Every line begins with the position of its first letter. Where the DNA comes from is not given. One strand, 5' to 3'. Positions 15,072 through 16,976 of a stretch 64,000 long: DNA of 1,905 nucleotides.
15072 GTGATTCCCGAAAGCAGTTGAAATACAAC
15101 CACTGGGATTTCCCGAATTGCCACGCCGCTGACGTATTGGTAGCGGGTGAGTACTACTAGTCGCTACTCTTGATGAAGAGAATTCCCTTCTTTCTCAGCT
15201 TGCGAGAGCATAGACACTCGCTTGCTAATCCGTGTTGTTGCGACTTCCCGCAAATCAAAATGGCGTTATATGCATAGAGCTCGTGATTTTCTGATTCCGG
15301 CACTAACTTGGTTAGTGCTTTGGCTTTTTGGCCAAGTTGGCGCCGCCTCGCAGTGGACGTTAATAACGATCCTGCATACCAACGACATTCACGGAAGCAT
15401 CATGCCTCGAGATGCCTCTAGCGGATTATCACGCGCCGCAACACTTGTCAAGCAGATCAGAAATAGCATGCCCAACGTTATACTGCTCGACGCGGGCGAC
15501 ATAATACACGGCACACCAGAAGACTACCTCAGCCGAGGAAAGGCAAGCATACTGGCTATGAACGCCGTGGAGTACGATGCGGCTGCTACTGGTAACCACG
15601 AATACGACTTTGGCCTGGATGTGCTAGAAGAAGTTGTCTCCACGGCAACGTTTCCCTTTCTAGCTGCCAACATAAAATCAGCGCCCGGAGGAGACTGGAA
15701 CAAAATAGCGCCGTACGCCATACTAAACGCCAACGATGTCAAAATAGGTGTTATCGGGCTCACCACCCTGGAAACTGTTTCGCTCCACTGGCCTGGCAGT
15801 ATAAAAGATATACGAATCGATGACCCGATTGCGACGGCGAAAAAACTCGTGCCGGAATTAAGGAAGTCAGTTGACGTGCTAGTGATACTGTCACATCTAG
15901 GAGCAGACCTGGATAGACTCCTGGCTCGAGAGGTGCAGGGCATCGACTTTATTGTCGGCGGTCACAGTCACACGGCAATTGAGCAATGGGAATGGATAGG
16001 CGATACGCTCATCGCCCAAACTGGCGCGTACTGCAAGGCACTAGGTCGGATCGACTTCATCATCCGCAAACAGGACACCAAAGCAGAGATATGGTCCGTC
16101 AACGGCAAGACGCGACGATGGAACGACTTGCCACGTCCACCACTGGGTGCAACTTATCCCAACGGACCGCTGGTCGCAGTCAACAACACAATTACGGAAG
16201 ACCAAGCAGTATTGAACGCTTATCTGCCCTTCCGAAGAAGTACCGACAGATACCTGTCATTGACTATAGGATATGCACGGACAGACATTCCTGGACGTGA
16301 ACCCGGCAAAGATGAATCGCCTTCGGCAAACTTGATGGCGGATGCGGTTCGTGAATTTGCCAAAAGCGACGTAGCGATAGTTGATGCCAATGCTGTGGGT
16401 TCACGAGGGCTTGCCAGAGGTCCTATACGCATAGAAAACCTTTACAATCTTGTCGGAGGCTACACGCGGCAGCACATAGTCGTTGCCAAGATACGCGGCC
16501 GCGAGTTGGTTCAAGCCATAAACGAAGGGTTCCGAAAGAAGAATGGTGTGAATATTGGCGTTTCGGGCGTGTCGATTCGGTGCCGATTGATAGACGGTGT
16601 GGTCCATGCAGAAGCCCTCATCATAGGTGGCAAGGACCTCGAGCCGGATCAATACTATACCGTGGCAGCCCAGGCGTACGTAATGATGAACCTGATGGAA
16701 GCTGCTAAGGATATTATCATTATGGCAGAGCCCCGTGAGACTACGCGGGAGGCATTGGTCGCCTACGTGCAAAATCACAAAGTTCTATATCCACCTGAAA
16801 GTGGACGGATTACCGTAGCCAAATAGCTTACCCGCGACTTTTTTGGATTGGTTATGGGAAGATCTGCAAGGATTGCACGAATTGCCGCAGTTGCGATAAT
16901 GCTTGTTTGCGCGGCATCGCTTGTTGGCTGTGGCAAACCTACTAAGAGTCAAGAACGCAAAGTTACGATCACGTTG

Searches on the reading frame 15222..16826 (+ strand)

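Call 92: search_protein_families(library=pfam, proteins=[window:15222-16826:+], max_evalue=0.00001)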
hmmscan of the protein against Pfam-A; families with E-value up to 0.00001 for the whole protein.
window:15222-16826:+ (534 aa): 2 families
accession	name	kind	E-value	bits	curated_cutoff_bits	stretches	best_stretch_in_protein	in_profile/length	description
PF02872.23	5_nucleotid_C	-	2.3e-13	51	23.6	1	357-489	13-148/158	5'-nucleotidase, C-terminal domain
PF00149.33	Metallophos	-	2.7e-13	51.2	21.5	1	49-251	2-190/191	Calcineurin-like phosphoesterase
